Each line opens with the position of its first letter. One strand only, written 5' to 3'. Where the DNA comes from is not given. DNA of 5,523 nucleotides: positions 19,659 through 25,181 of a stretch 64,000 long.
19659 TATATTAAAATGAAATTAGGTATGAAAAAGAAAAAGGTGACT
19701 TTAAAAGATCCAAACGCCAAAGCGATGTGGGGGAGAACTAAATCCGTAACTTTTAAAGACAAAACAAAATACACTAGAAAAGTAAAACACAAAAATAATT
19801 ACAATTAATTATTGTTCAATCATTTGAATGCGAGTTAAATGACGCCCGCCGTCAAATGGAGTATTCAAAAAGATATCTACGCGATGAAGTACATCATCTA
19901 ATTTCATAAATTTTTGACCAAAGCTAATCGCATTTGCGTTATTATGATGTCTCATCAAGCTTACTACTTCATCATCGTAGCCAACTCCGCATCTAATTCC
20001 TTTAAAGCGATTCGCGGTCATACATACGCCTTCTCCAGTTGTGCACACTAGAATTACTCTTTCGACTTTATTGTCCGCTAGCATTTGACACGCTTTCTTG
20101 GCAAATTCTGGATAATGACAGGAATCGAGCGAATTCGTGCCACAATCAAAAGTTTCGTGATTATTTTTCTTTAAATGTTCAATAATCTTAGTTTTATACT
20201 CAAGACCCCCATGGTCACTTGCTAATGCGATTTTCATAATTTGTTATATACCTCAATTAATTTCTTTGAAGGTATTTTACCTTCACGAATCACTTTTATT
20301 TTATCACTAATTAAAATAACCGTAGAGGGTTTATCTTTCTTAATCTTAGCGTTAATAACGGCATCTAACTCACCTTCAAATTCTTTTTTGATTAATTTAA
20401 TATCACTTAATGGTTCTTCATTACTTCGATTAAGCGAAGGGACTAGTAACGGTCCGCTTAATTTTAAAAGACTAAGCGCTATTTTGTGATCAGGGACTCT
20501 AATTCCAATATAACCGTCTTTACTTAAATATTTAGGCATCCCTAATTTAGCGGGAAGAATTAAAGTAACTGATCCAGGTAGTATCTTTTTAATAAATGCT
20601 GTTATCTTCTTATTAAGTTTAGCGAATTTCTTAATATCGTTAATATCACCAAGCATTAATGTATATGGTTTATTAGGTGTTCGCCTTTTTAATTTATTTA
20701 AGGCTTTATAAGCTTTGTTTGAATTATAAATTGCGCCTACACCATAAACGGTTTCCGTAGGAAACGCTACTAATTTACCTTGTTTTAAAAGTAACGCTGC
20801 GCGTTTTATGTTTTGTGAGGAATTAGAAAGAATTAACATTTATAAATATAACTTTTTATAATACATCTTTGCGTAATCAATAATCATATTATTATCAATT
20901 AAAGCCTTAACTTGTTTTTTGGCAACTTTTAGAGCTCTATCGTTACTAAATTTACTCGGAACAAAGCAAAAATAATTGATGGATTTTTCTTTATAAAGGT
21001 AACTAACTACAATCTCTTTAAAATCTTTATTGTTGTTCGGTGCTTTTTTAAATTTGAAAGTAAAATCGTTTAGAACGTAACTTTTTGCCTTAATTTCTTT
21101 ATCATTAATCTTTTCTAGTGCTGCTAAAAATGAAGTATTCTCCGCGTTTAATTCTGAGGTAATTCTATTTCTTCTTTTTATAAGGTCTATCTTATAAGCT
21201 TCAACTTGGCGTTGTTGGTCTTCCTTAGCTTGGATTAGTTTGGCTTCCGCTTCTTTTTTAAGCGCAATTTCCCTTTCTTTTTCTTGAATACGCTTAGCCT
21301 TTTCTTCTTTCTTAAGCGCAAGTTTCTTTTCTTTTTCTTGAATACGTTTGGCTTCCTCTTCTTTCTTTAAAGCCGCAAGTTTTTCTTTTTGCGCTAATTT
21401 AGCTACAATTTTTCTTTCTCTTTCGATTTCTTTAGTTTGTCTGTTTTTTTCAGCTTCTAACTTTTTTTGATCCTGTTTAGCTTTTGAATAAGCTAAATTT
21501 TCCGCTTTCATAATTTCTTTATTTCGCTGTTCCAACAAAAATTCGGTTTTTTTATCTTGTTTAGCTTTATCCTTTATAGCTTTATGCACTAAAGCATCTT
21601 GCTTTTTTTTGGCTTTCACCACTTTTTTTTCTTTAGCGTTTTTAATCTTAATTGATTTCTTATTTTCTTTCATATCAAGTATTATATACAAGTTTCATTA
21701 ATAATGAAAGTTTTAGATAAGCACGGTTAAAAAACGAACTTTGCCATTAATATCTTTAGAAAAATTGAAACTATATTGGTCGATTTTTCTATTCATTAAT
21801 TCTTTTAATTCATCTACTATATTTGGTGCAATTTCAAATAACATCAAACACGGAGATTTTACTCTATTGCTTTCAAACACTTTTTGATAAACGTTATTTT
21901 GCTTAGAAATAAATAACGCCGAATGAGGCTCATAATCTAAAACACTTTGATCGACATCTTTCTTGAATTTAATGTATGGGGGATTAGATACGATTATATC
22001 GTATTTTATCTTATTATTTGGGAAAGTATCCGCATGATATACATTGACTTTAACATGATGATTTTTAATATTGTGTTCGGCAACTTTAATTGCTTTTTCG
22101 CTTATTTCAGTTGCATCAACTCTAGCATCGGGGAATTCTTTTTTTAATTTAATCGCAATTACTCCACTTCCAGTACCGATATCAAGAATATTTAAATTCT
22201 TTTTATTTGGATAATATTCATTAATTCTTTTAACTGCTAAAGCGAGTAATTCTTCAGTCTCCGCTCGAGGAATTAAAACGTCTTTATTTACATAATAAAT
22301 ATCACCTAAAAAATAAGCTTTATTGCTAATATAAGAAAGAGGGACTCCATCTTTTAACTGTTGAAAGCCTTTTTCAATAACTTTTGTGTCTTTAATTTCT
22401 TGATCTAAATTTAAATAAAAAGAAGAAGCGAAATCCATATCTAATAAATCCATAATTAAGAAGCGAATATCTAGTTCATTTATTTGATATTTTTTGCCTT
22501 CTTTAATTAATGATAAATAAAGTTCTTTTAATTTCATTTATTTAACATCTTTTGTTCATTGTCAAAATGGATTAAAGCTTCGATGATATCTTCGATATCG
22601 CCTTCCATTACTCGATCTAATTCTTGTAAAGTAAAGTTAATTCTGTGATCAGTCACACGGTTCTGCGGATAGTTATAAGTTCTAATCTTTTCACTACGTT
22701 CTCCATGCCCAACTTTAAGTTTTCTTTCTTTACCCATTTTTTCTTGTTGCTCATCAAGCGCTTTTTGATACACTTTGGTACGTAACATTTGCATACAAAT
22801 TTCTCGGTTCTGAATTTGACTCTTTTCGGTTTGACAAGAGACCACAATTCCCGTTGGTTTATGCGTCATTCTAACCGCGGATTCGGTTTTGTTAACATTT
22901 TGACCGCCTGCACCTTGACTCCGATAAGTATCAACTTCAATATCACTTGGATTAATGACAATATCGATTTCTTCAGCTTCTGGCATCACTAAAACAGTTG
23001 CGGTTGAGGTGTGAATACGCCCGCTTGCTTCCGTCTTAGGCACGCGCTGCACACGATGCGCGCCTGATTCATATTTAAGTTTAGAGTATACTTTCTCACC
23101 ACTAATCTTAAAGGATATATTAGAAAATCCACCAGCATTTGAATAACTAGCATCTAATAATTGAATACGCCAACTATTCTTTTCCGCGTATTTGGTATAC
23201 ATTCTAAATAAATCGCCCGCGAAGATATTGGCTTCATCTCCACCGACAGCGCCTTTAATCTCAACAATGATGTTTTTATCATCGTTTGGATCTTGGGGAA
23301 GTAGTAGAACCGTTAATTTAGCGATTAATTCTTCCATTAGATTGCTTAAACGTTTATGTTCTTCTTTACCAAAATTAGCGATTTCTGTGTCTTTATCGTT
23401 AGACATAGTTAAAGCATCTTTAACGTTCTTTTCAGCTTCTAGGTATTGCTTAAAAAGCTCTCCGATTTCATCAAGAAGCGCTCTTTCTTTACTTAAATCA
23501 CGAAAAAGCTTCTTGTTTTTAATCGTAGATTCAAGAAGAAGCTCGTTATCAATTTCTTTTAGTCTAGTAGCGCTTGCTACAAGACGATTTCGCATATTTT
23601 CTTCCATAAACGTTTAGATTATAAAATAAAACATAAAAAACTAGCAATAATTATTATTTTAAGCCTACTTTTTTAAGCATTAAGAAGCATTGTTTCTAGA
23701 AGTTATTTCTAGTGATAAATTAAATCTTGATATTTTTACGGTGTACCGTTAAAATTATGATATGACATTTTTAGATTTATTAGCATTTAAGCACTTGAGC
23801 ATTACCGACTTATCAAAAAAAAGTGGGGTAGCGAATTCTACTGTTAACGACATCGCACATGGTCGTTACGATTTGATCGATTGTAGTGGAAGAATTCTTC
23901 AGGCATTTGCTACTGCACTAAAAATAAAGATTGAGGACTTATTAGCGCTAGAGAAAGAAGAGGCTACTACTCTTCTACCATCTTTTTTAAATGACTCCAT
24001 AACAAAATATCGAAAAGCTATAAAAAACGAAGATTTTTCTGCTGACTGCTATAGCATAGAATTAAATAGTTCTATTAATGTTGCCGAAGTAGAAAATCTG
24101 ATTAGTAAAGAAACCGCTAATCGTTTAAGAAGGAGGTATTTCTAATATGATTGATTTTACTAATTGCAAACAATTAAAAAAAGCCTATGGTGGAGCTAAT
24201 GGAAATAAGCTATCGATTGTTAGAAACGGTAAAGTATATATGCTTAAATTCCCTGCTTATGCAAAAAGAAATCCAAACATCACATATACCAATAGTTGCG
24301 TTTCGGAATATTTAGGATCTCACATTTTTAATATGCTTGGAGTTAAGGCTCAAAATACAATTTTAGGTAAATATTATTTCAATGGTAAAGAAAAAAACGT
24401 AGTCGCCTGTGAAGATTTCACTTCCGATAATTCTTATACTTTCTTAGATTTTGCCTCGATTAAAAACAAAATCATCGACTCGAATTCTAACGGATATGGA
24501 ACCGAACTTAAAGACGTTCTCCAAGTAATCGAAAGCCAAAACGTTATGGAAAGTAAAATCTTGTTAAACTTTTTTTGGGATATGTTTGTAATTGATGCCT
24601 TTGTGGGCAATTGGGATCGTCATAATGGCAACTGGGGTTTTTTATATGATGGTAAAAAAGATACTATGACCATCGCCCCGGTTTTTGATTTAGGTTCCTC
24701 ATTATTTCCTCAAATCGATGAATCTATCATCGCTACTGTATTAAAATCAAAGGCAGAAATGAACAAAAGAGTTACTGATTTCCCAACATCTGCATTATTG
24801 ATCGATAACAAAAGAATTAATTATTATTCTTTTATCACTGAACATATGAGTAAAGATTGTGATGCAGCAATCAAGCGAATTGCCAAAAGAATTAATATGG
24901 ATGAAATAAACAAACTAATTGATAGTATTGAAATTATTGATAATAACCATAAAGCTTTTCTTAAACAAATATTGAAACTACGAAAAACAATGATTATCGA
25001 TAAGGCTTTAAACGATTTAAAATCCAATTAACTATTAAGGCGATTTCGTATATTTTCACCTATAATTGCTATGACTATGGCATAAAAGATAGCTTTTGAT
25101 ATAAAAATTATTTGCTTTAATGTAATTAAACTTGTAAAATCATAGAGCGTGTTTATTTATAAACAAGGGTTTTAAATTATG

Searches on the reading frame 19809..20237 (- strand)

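Call 74: search_protein_families(library=pfam, proteins=[window:19809-20237:-], max_evalue=0.00001)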
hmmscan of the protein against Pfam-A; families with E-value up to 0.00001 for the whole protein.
window:19809-20237:- (142 aa): 1 family
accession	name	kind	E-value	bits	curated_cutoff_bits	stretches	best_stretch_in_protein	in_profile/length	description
PF02502.23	LacAB_rpiB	-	2e-47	161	24.7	1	3-140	1-138/138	Ribose/Galactose Isomerase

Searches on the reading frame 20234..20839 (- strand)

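Call 74: search_protein_families(library=pfam, proteins=[window:20234-20839:-], max_evalue=0.00001)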
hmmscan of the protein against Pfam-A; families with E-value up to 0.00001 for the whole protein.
window:20234-20839:- (201 aa): 1 family
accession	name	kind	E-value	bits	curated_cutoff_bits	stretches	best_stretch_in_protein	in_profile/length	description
PF01300.24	Sua5_yciO_yrdC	-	1.4e-45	155.4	25.1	1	17-187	2-178/178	Telomere recombination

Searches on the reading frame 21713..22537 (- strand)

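Call 74: search_protein_families(library=pfam, proteins=[window:21713-22537:-], max_evalue=0.00001)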
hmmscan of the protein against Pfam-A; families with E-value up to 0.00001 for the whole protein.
window:21713-22537:- (274 aa): 7 families
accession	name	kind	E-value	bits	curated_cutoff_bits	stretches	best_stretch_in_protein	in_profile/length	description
PF05175.20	MTS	-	1.1e-18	67.9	23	1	110-193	28-113/170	Methyltransferase small domain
PF13649.12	Methyltransf_25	-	1.3e-11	45.5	27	1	117-185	1-71/97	Methyltransferase domain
PF13847.12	Methyltransf_31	-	7.2e-11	42.4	27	1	112-208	2-92/145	Methyltransferase domain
PF06325.19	PrmA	-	2.5e-10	40.8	22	1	101-185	151-233/296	Ribosomal protein L11 methyltransferase (PrmA)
PF08242.18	Methyltransf_12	-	5.2e-08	34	30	1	118-185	1-72/98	Methyltransferase domain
PF13489.12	Methyltransf_23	-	4.6e-07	30.2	27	1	97-185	8-88/164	Methyltransferase domain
PF08241.18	Methyltransf_11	-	4e-06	27.8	21.2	0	118-185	1-67/95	Methyltransferase domain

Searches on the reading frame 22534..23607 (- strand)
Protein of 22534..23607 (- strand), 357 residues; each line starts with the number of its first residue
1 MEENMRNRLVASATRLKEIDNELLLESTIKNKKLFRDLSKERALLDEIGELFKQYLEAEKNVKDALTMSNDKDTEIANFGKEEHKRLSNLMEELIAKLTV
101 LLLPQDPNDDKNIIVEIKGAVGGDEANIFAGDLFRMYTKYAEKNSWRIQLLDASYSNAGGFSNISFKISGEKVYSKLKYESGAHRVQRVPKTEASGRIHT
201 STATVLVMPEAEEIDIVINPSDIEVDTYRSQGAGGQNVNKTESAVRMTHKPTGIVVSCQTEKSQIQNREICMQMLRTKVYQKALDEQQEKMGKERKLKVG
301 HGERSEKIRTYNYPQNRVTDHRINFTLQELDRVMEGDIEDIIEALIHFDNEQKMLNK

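Call 74: search_protein_families(library=pfam, proteins=[window:22534-23607:-], max_evalue=0.00001)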
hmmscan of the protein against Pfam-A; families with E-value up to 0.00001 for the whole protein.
window:22534-23607:- (357 aa): 2 families
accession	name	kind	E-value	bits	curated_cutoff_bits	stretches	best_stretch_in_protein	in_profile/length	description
PF03462.23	PCRF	-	8.9e-66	221.8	24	1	14-205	3-194/194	PCRF domain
PF00472.26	RF-1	-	1.3e-42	144.9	35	1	212-322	1-116/116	RF-1 domain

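Call 102: find_homologous_proteins(query=window:22534-23607:-, max_evalue=1e-50)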
Query window:22534-23607:- (357 aa): 8000 proteins with E <= 1e-50 among 8000 candidates; the best 120 are listed.
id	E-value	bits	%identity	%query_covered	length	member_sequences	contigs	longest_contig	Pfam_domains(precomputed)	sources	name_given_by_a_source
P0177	3.0e-206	702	90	100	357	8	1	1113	PF03462.24,PF00472.27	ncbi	-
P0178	1.5e-205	700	90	100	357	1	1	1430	PF03462.24,PF00472.27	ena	-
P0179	1.2e-201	687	88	99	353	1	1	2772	PF03462.24,PF00472.27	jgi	-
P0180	2.9e-201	686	88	99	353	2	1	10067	PF03462.24,PF00472.27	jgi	-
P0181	8.9e-201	684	87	100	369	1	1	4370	PF03462.24,PF00472.27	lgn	-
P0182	2.0e-199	680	86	100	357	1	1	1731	PF03462.24,PF00472.27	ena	-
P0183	1.0e-198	677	87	100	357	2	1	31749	PF03462.24,PF00472.27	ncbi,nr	ncbi:MAG: peptide chain release factor 1 [Bacilli bacterium]|nr:peptide chain release factor 1 [Baci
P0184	7.7e-196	668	86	99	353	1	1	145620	PF03462.24,PF00472.27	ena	-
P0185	1.8e-195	667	86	99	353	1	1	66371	PF03462.24,PF00472.27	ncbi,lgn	-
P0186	1.6e-163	562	73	99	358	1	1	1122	PF03462.24,PF00472.27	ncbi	-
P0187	1.4e-162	559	69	100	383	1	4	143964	PF03462.24,PF00472.27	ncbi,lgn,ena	-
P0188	1.4e-161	555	71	99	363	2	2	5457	PF03462.24,PF00472.27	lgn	-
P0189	1.5e-161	555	72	99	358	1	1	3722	PF03462.24,PF00472.27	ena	-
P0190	1.7e-161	555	71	99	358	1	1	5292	PF03462.24,PF00472.27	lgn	-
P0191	2.2e-161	555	71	99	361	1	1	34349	PF03462.24,PF00472.27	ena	-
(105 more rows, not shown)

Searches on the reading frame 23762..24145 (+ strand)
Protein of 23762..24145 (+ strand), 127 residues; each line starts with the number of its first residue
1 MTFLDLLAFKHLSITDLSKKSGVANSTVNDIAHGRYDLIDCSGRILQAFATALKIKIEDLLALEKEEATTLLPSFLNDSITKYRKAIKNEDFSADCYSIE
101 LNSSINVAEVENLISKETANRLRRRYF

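Call 74: search_protein_families(library=pfam, proteins=[window:23762-24145:+], max_evalue=0.00001)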
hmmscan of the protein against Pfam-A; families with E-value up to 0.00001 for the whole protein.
window:23762-24145:+ (127 aa): 1 family
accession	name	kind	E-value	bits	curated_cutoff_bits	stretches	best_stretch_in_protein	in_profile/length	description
PF13443.12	HTH_26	-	8e-08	32.9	22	1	6-66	5-63/63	Cro/C1-type HTH DNA-binding domain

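Call 77: search_protein_families(library=ncbifam, proteins=[window:23762-24145:+], max_evalue=0.01)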
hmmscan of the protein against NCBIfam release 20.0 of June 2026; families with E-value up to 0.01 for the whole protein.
window:23762-24145:+ (127 aa): 2 families
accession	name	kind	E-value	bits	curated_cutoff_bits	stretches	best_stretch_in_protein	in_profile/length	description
NF010465.0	PRK13890.1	equivalog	0.00015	21.8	96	1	4-63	11-67/121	conjugal transfer protein TrbA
NF047948.1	male_kill_WMK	equivalog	0.0049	16.4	300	1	15-89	179-247/300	WO male-killing family protein Wmk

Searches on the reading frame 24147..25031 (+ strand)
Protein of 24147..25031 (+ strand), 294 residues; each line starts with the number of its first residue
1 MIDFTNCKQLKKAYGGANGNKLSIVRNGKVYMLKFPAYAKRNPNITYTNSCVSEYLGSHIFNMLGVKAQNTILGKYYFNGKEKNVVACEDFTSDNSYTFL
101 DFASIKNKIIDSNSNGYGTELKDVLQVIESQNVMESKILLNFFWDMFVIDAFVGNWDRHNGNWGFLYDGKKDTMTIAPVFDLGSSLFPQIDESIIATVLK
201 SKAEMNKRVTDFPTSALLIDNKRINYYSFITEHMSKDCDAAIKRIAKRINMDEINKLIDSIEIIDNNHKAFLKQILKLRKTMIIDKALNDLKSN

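Call 74: search_protein_families(library=pfam, proteins=[window:24147-25031:+], max_evalue=0.00001)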
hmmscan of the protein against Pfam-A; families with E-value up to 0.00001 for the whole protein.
window:24147-25031:+ (294 aa): 1 family
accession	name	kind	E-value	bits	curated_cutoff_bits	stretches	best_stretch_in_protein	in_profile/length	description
PF07804.18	HipA_C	-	3.8e-11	43.5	30.5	1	20-218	8-184/213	HipA-like C-terminal domain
